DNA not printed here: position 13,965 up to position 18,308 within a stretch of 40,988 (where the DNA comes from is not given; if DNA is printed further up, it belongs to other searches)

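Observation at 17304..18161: carB is fused in frame to a full-length DapF homologue whose two catalytic cysteines are both serine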

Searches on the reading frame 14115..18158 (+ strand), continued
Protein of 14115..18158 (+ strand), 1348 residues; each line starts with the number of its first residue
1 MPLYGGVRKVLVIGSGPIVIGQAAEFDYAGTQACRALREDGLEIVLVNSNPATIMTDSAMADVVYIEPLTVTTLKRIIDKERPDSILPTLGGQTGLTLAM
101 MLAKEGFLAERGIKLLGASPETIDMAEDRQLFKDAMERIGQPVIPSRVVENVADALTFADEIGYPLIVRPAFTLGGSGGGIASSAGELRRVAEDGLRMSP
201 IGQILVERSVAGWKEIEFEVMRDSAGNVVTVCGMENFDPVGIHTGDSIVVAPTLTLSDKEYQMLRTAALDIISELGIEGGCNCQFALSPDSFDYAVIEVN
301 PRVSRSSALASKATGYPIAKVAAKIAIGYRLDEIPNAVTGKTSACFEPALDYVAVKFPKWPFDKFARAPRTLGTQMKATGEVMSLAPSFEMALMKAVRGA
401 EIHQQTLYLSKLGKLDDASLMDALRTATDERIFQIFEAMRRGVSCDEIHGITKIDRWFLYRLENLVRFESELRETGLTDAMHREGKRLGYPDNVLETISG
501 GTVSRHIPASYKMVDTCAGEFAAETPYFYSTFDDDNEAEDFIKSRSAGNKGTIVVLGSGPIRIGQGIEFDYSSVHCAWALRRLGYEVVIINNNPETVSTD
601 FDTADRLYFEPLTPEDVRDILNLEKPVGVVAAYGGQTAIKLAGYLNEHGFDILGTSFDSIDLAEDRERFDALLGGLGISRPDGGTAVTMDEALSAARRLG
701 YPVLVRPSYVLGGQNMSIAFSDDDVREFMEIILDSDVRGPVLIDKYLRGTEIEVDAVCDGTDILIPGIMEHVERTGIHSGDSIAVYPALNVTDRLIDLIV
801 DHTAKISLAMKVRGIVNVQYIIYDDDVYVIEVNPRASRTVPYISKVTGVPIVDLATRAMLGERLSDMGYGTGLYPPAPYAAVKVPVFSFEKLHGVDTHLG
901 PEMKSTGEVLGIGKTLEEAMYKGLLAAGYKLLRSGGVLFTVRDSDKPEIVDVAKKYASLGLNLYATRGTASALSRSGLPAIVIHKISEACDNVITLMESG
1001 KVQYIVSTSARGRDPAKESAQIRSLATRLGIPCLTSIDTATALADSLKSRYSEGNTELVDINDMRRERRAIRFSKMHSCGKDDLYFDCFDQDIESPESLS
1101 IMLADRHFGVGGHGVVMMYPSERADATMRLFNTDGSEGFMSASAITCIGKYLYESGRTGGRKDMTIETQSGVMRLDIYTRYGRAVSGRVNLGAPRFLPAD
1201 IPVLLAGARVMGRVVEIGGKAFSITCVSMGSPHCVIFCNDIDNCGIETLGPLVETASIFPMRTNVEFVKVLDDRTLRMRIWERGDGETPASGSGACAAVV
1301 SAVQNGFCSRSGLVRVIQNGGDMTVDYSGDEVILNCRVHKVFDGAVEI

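Call 62: search_protein_families(library=ncbifam, proteins=[L030:14172-15350:+, L031:14400-15578:+], max_evalue=1e-20)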
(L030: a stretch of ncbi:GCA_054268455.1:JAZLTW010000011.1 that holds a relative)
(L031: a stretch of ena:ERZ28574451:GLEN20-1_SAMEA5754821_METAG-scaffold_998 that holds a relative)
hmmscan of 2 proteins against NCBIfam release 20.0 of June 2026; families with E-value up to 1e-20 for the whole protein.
L030:14172-15350:+ (393 aa): 32 families (the best 25 are shown)
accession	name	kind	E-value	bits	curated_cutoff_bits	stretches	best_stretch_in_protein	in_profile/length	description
TIGR03542.1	DAPAT_plant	equivalog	1.8e-162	540.9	364.7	1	1-390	1-400/402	LL-diaminopimelate aminotransferase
NF006756.0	PRK09276.1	subfamily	8.6e-66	222.4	507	1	12-391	12-385/387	LL-diaminopimelate aminotransferase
TIGR03540.1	DapC_direct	equivalog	2.7e-65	220.8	593.25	1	13-390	11-382/383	LL-diaminopimelate aminotransferase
NF005977.0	PRK08068.1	subfamily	3e-52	178.2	494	1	14-392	15-387/391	transaminase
NF005815.0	PRK07681.1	equivalog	1.5e-48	165.9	545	1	14-391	15-385/399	LL-diaminopimelate aminotransferase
NF041364.1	GntC_guanitoxin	equivalog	3e-44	151.4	415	1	36-390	1-355/356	guanitoxin biosynthesis PLP-dependent (S)-gamma-hydroxy-L-arginine cyclodehydratase GntC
NF006229.0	PRK08361.1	equivalog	1.2e-43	149.6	624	1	33-390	33-386/391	aspartate aminotransferase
NF004611.0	PRK05942.1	equivalog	1.4e-40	139.5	628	1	30-390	32-388/394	aspartate aminotransferase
NF006604.0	PRK09148.1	equivalog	2.5e-36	125.5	648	1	13-390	13-387/406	LL-diaminopimelate aminotransferase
NF005613.0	PRK07366.1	equivalog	5.2e-35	121.2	486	1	6-390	6-386/391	LL-diaminopimelate aminotransferase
NF004975.0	PRK06348.1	equivalog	2e-34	119.2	549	1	7-392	10-383/384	pyridoxal phosphate-dependent aminotransferase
TIGR03537.1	DapC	equivalog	1.1e-33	116.7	453.6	1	35-390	2-349/350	succinyldiaminopimelate transaminase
NF004937.0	PRK06290.1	equivalog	5.7e-33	114.2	585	1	7-346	18-351/410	LL-diaminopimelate aminotransferase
NF041091.1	asp_aminotase_Arch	equivalog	2.2e-32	112.3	550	1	55-390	45-373/376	aspartate aminotransferase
NF006033.0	PRK08175.1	equivalog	7.3e-31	107.5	647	1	33-391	36-393/407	alanine transaminase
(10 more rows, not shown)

L031:14400-15578:+ (393 aa): 32 families (the best 25 are shown)
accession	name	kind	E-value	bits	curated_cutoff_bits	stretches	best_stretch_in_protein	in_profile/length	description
TIGR03542.1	DAPAT_plant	equivalog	2.2e-159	530.7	364.7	1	1-390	1-400/402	LL-diaminopimelate aminotransferase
NF006756.0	PRK09276.1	subfamily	3.9e-66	223.6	507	1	12-392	12-386/387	LL-diaminopimelate aminotransferase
TIGR03540.1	DapC_direct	equivalog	3e-65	220.6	593.25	1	13-390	11-382/383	LL-diaminopimelate aminotransferase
NF005977.0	PRK08068.1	subfamily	2.1e-53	181.9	494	1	14-392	15-387/391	transaminase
NF006229.0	PRK08361.1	equivalog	1.7e-47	162.3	624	1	32-390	32-386/391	aspartate aminotransferase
NF005815.0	PRK07681.1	equivalog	8.2e-46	156.8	545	1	13-390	14-384/399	LL-diaminopimelate aminotransferase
NF041364.1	GntC_guanitoxin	equivalog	1.1e-41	143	415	1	36-391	1-356/356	guanitoxin biosynthesis PLP-dependent (S)-gamma-hydroxy-L-arginine cyclodehydratase GntC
NF004611.0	PRK05942.1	equivalog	1.2e-41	142.9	628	1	14-390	18-388/394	aspartate aminotransferase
NF006604.0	PRK09148.1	equivalog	3.4e-39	135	648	1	13-390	13-387/406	LL-diaminopimelate aminotransferase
NF004975.0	PRK06348.1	equivalog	6.7e-37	127.4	549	1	3-393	6-384/384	pyridoxal phosphate-dependent aminotransferase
NF041091.1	asp_aminotase_Arch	equivalog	1.4e-35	122.9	550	1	29-390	23-373/376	aspartate aminotransferase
NF006033.0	PRK08175.1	equivalog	1.6e-35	122.9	647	1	26-391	29-393/407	alanine transaminase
NF005613.0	PRK07366.1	equivalog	3.3e-34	118.6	486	1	1-390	1-386/391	LL-diaminopimelate aminotransferase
NF006387.0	PRK08636.1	equivalog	3e-31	108.8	675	1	12-390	14-396/403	LL-diaminopimelate aminotransferase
TIGR03537.1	DapC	equivalog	5.3e-31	107.8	453.6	1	37-390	4-349/350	succinyldiaminopimelate transaminase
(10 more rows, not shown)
